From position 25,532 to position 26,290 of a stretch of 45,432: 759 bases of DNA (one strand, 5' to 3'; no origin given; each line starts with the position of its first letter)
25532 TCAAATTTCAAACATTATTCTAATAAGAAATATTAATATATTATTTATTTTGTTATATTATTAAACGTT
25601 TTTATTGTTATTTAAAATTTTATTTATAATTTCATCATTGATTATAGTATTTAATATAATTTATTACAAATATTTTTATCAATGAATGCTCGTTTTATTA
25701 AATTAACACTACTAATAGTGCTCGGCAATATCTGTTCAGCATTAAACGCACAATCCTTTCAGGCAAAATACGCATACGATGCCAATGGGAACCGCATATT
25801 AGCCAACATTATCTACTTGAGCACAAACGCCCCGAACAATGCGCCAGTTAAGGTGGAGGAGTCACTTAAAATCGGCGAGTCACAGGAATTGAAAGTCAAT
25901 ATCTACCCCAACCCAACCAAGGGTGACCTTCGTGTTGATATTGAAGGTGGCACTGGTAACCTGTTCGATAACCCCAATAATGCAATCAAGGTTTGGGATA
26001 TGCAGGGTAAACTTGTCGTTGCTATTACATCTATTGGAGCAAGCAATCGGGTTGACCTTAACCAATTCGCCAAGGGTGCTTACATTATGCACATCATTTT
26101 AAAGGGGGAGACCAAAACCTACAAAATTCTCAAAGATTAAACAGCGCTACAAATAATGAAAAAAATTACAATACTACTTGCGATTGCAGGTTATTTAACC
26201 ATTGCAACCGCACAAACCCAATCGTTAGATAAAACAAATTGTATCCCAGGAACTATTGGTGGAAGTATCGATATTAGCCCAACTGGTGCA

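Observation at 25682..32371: YD-repeat + T9SS-sorting-domain mini-protein directly upstream of a Rhs toxin: candidate T9SS-coupled Rhs delivery or anchoring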

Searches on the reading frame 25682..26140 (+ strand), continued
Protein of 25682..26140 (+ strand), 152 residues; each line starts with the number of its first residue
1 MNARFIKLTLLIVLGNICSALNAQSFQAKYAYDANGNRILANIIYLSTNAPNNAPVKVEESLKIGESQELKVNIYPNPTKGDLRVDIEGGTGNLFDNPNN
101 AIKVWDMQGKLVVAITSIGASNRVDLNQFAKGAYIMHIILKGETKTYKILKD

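Call 48: search_protein_families(library=ncbifam, alignment_id=A3, max_evalue=1)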
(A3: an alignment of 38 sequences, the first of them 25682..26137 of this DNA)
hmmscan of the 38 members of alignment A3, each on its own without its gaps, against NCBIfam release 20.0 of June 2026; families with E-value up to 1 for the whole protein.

A. member 1, window:25682-26137:+ (152 aa): 7 families
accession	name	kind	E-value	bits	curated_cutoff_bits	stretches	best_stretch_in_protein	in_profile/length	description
TIGR04183.1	Por_Secre_tail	domain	3.6e-13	49.3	23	1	74-151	1-71/72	T9SS type A sorting domain-containing protein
NF038113.1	T9SSA_dep_M36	equivalog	8.8e-09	34.1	885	1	60-150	781-867/869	T9SS-dependent M36 family metallopeptidase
NF050177.1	TapA_OM_Porphy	equivalog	3.7e-06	26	500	1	67-149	466-541/544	TapA/TapC family T9SS-dependent outer membrane protein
NF052644.1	T9SS_DNase_Rie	equivalog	6.3e-06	25.7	260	1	98-152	198-251/251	T9SS-dependent surface endonuclease, AS87_RS02955 family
NF052228.1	T9SS_PorZ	equivalog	0.0026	16.3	260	1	70-131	671-728/757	type IX secretion system anionic LPS delivery protein PorZ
NF033708.1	T9SS_Cterm_ChiA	domain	0.08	12.8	40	1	102-150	4-54/55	T9SS sorting signal type C domain-containing protein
TIGR01643.1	YD_repeat_2x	repeat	0.11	13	15.8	1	15-39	5-29/42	YD repeat-containing protein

B. families by the number of members that match (of 38 scanned): 18 families
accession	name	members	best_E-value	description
TIGR04183.1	Por_Secre_tail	38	1.4e-16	T9SS type A sorting domain-containing protein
NF038113.1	T9SSA_dep_M36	38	1.7e-12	T9SS-dependent M36 family metallopeptidase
NF050177.1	TapA_OM_Porphy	29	8.1e-08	TapA/TapC family T9SS-dependent outer membrane protein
NF052644.1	T9SS_DNase_Rie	23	6.3e-06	T9SS-dependent surface endonuclease, AS87_RS02955 family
NF033708.1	T9SS_Cterm_ChiA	11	0.0021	T9SS sorting signal type C domain-containing protein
NF052228.1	T9SS_PorZ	8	4.6e-05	type IX secretion system anionic LPS delivery protein PorZ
TIGR01643.1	YD_repeat_2x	8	0.0001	YD repeat-containing protein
NF052323.1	T9SSA_dep_M6i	6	0.00024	T9SS-dependent M6-like inactivated metalloprotease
NF033707.1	T9SS_sortase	2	0.022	type IX secretion system sortase PorU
TIGR04455.1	lipo_MXAN_6521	2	0.053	MXAN_6521/LA_1396 family lipoprotein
NF033597.1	denti_PrcA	1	0.0038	dentilisin complex subunit PrcA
NF052318.1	T9SS_sortase_N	1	0.0046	type IX secretion system sortase PorU, long form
NF040609.1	blaRASA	1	0.0069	RASA family extended-spectrum class A beta-lactamase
NF040553.1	SGO_0316_fam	1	0.036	SGO_0316/SGO_0317 family LPXTG-anchored serine peptidase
NF007655.0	PRK10325.1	1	0.057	nucleotide exchange factor GrpE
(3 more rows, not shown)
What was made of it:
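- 25760..25810 (+): YD-type beta-hairpin (residues 27-43, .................). TIGR01643 gives 13 bits, below its cut-off (call 48).
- On T9SS type-A CTD cargo (mini-protein): All 38 family members match TIGR04183 (call 48).
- On YD/RHS-repeat protein (mini-protein): TIGR01643 gives 13 bits against 15.8, E 0.11, at residues 15-39 (call 48). Eight of 38 family members match TIGR01643 at E <= 1, best 1e-4 (call 48).
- Checked: TIGR01643 scores it 13 bits against a cut-off of 15.8 (E 0.11, residues 15-39; call 48).
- Tried and rejected: TIGR01643 scores below its cut-off (call 48).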

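Call 49: predict_structure(alignment_id=A4)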
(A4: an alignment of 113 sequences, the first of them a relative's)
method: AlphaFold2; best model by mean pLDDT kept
length: 152 residues; sequences in the alignment: 113
mean_pLDDT: 83.4   pTM: 0.63
mean pLDDT of the five models: 83.4, 82.9, 82.6, 82.3, 81.9
residues with pLDDT >= 90: 75; 70-90: 45; 50-70: 27; < 50: 5
segments of 3 or more residues with pLDDT < 50: 49-52
pLDDT, mean of each block of 10 residues (from residue 1): 79 71 58 81 53 69 82 95 93 87 97 96 97 97 95 92
secondary structure, 60 per line:
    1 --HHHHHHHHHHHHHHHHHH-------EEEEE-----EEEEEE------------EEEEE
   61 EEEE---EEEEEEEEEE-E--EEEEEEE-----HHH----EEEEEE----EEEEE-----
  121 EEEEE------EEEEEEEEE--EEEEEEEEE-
elements in order: H3-20 E28-32 E38-43 E56-64 E68-77 E82-88 E101-106 E111-115 E121-125 E132-140 E143-151
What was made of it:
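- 25682..25750 (+): Signal peptide of the mini-protein (residues 1-23, ...SALNA/QS). AF2 helix at 3-20 (call 49).
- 25760..25810 (+): AF2 strands at 28-32 and 38-43 (call 49).
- On T9SS type-A CTD cargo (mini-protein): AF2 pLDDT is above 90 over most of residues 71-152 (call 49).
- On YD/RHS-repeat protein (mini-protein): It is predicted as a beta-hairpin (call 49).
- Checked: It shows a helix at 3-20 (signal peptide), a beta-hairpin at 28-32/38-43, a low-confidence linker at 44-55 and a beta-sandwich at 56-151 (call 49).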

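Call 55: fold_search(model_id=the predicted structure, library=pdb)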
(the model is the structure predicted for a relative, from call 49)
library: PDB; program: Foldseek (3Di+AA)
matches with E <= 10: 1504; with E <= 0.001: 2
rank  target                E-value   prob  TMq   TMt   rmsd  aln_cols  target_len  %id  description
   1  8glk_D                2.8e-04  1.00  0.41  0.79   3.2        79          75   22  The Type 9 Secretion System dGldL peak II, NucA substrate bound complex (released 2024-01-31)
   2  8w90_F                6.0e-04  1.00  0.34  0.32  18.1       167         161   14  crystal structure of CD4-D1D2 with Nb457 (released 2024-09-04)
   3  8w90_D                1.2e-03  1.00  0.31  0.29  19.4       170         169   13  crystal structure of CD4-D1D2 with Nb457 (released 2024-09-04)
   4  3s4s_G                1.9e-03  0.99  0.31  0.28  18.5       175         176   14  Crystal structure of CD4 mutant bound to HLA-DR1 (released 2011-09-21)
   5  2p9r_A                2.1e-03  1.00  0.33  0.46  11.6       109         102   14  Human alpha2-macroglogulin is composed of multiple domains, as predicted by homology with complement component C3 (released 2007-08-21)
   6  7ptp_A                2.6e-03  1.00  0.32  0.07  21.6       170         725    9  In-situ structure of pentameric S-layer protein (released 2021-12-15)
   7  4p9h_C                2.6e-03  0.99  0.30  0.28  18.9       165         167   12  Crystal structure of 8ANC195 Fab in complex with gp120 of 93TH057 HIV-1 and soluble CD4 D1D2 (released 2014-05-21)
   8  7t0o_L                2.8e-03  0.99  0.32  0.16  18.1       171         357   12  cryoEM reconstruction of the HIV gp140 in complex with the extracellular domains of CD4 and the adnectin domain of Com (released 2022-01-12)
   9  7o7m_A                2.9e-03  0.99  0.34  0.05  25.9       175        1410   15  (h-alpha2M)4 native II (released 2022-04-13)
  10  3s4s_H                3.1e-03  0.98  0.29  0.26  18.7       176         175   14  Crystal structure of CD4 mutant bound to HLA-DR1 (released 2011-09-21)
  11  3s5l_G                3.6e-03  0.96  0.28  0.25  18.9       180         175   13  Crystal structure of CD4 mutant bound to HLA-DR1 (released 2011-09-21)
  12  2p9r_B                3.8e-03  1.00  0.35  0.51   7.0       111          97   13  Human alpha2-macroglogulin is composed of multiple domains, as predicted by homology with complement component C3 (released 2007-08-21)
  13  3s5l_H                4.5e-03  0.98  0.31  0.27  18.4       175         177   14  Crystal structure of CD4 mutant bound to HLA-DR1 (released 2011-09-21)
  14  4h8w_C                4.7e-03  0.99  0.33  0.29  18.1       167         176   16  Crystal structure of non-neutralizing and ADCC-potent antibody N5-i5 in complex with HIV-1 clade A/E gp120 and sCD4. (released 2014-04-09)
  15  6tyb_C                5.0e-03  0.98  0.32  0.30  19.1       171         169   13  Isolation and Structure of an Antibody that Fully Neutralizes Isolate SIVmac239 Reveals Functional Similarity of SIV a (released 2019-10-02)
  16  8qb1_A                5.6e-03  1.00  0.43  0.71   4.0        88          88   16  C-terminal domain of mirolase from Tannerella forsythia (released 2024-02-28)
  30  5m11                  1.7e-02  1.00  0.39  0.09   3.1        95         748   18  Structural and functional probing of PorZ, an essential bacterial surface component of the type-IX secretion system of h (released 2016-11-09)
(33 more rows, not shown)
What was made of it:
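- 25901..26137 (+): Type-A T9SS C-terminal sorting domain (residues 74-152). Foldseek top hit is 8glk_D, the NucA CTD in the translocon (call 55).
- On T9SS type-A CTD cargo (mini-protein): Foldseek hits 8glk_D (TM 0.79), 8qb1, 8glj_D and 5m11 (call 55).
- Closest known: Ordinary type-A CTD cargo of the T9SS. Same: The fold matches the NucA CTD in the translocon complex (call 55).
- Checked: The mirolase, FspA and PorZ CTDs also match (call 55).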

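Call 60: search_protein_representatives(alignment_id=A4)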
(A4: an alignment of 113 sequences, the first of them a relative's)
Query: 113 sequences, 149 profile positions. Proteins with E-value up to 0.001 (for the whole library): 379960; up to 1e-10: 13267; up to 1e-30: 702. The best 150 are listed.
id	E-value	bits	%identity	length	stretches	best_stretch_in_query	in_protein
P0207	9.4e-88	307.6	-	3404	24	91-138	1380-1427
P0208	7.9e-44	165.1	-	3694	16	94-136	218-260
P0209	1.1e-42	161.4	-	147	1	1-149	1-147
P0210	3.0e-42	159.9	-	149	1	1-149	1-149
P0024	5.6e-42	159.1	-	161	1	1-149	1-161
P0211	1.6e-41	157.6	-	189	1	6-149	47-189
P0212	3.6e-41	156.5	-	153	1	1-149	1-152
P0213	4.3e-41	156.2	-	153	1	1-149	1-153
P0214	5.2e-41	155.9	-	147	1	1-149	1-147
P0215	5.4e-41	155.9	-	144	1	1-149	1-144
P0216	7.4e-41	155.4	-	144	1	1-149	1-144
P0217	9.3e-41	155.1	-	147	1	3-149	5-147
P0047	1.0e-40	155.0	-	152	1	1-149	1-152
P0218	1.5e-40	154.5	-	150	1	1-149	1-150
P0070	1.7e-40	154.3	-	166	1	1-149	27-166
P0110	1.9e-36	141.1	-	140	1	1-149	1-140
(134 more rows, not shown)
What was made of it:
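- The family is large: 702 clusters at 50% identity with E <= 1e-30, nearly all 135-195 aa and matched end to end (call 60).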

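Call 61: find_encoding_contigs(protein=P0110, flank=8000, max_places=1)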
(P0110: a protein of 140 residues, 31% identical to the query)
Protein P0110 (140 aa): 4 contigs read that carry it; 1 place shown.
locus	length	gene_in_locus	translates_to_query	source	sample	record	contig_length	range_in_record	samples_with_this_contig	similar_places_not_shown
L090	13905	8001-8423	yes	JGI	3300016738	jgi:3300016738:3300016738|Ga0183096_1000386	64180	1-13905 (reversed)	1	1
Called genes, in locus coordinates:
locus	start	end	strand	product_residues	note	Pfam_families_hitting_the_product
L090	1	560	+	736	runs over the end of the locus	PF13328:HD_4, PF04607:RelA_SpoT, PF02824:TGS, PF19296:RelA_AH, PF28438:RelA_RIS, PF13291:ACT_4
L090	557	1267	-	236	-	PF08713:DNA_alkylation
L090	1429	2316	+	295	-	PF01040:UbiA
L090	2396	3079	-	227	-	PF00072:Response_reg, PF00486:Trans_reg_C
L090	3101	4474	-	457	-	PF00512:HisKA, PF02518:HATPase_c, PF13589:HATPase_c_3 (faint), PF14501:HATPase_c_5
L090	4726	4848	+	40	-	-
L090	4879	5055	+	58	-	-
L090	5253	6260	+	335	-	-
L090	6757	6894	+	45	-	-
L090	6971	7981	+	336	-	-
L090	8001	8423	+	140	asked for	PF18962:Por_Secre_tail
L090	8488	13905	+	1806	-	?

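Call 62: find_encoding_contigs(protein=P0093, flank=8000, max_places=1)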
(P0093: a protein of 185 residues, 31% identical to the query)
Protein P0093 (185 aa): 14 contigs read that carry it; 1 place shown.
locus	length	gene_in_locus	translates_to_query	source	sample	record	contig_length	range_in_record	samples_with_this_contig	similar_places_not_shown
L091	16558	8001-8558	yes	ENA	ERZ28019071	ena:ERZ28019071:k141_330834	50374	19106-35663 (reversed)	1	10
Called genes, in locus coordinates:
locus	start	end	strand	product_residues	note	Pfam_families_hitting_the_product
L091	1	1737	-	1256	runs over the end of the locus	PF13860:FlgD_ig (faint), PF01364:Peptidase_C25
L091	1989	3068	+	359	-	PF11751:PorP_SprF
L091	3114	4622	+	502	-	PF03781:FGE-sulfatase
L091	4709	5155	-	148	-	PF03724:META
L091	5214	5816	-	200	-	PF01926:MMR_HSR1, PF02421:FeoB_N, PF03193:RsgA_GTPase (weak), PF00350:Dynamin_N (faint)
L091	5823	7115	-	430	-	PF01551:Peptidase_M23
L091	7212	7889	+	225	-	PF04973:NMN_transporter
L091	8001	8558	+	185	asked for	PF18962:Por_Secre_tail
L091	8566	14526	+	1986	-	PF03534:SpvB (weak), PF01839:FG-GAP (faint), PF12256:TcdB_toxin_midN (faint), PF13517:FG-GAP_3 (weak), PF05593:RHS_repeat (weak), PF25023:TEN_YD-shell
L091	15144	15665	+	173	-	-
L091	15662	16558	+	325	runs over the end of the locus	-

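Call 63: find_encoding_contigs(protein=P0016, flank=8000, max_places=1)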
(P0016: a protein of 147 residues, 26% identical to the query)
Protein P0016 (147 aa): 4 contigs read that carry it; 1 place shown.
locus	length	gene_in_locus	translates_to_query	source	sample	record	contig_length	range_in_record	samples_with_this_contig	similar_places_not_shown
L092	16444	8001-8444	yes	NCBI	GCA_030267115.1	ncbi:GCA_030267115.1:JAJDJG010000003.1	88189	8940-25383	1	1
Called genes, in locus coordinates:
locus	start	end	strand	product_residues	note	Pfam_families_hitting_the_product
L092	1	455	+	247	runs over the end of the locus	PF00005:ABC_tran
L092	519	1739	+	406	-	PF12704:MacB_PCD, PF02687:FtsX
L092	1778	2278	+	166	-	PF18962:Por_Secre_tail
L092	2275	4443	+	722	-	PF14262:Cthe_2159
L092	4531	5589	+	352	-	PF06580:His_kinase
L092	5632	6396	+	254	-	PF00072:Response_reg, PF04397:LytTR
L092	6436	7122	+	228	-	PF08713:DNA_alkylation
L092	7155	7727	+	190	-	PF02870:Methyltransf_1N (weak), PF01035:DNA_binding_1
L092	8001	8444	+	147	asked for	PF18962:Por_Secre_tail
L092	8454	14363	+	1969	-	PF03534:SpvB, PF01839:FG-GAP (faint), PF13517:FG-GAP_3 (weak), PF05593:RHS_repeat, PF25023:TEN_YD-shell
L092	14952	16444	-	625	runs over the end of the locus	PF04321:RmlD_sub_bind, PF05368:NmrA (weak), PF01073:3Beta_HSD, PF01370:Epimerase, PF02719:Polysacc_synt_2, PF07993:NAD_binding_4 (faint), PF16363:GDP_Man_Dehyd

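Call 64: find_encoding_contigs(protein=P0038, flank=8000, max_places=1)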
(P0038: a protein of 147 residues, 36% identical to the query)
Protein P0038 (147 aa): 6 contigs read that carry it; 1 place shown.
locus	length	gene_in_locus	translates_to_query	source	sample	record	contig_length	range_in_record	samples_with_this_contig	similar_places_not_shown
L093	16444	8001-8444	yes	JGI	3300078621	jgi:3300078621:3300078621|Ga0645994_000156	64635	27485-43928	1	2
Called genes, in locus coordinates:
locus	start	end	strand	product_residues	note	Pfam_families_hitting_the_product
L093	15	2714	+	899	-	-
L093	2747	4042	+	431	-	PF27463:Rv1490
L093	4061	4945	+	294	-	PF01040:UbiA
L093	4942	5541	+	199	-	PF12710:HAD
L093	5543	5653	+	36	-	-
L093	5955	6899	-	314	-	PF28556:DUF8438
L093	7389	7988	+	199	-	PF13884:Peptidase_S74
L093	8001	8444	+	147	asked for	PF18962:Por_Secre_tail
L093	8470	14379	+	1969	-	PF03534:SpvB, PF01839:FG-GAP (faint), PF13517:FG-GAP_3, PF12256:TcdB_toxin_midN, PF13517:FG-GAP_3 (weak), PF05593:RHS_repeat (faint), PF25023:TEN_YD-shell (faint), PF00877:NLPC_P60 (weak)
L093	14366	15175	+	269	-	-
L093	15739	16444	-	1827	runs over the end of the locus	PF02384:N6_Mtase, PF28553:WH_1, PF28554:DUF8437, PF28555:Helicase_dom, PF00271:Helicase_C (weak), PF28556:DUF8438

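Call 65: find_encoding_contigs(protein=P0115, flank=8000, max_places=1)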
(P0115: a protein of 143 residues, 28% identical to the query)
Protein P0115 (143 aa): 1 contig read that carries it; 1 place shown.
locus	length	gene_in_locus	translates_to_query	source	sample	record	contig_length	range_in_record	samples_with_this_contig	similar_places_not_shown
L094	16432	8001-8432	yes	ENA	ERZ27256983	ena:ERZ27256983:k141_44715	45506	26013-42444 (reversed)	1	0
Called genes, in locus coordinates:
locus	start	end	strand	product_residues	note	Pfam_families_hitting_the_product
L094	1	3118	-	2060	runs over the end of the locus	?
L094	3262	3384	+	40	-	-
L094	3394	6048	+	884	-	PF13620:CarboxypepD_reg, PF13715:CarbopepD_reg_2, PF07715:Plug (weak), PF14905:OMP_b-brl_3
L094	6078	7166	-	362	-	PF04397:LytTR (weak), PF09339:HTH_IclR (weak)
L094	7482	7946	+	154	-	-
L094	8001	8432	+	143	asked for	PF18962:Por_Secre_tail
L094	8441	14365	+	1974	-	PF03534:SpvB, PF01839:FG-GAP (faint), PF13517:FG-GAP_3, PF05593:RHS_repeat, PF25023:TEN_YD-shell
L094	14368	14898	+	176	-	-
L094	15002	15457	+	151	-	-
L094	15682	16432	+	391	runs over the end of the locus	PF25023:TEN_YD-shell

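Call 69: search_protein_families(library=pfam, proteins=[L090:6971-7981:+, L094:7482-7946:+], max_evalue=0.1)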
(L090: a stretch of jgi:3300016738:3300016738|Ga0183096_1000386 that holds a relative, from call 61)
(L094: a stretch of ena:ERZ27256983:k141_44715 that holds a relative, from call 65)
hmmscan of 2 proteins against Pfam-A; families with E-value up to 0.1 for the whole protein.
L090:6971-7981:+ (336 aa): 0 families

L094:7482-7946:+ (154 aa): 1 family
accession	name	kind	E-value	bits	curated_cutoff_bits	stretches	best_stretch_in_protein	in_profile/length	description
PF25427.2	zf-CCCH_UNK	-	0.013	15.8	31.1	1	67-81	19-33/40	UNK-like, CCCH zinc finger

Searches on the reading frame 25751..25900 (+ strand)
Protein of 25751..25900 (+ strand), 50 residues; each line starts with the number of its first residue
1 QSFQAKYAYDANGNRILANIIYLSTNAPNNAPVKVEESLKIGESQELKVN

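Call 46: search_protein_families(library=pfam, proteins=[window:25751-25900:+], max_evalue=10)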
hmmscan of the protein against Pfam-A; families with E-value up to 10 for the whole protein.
window:25751-25900:+ (50 aa): 0 families
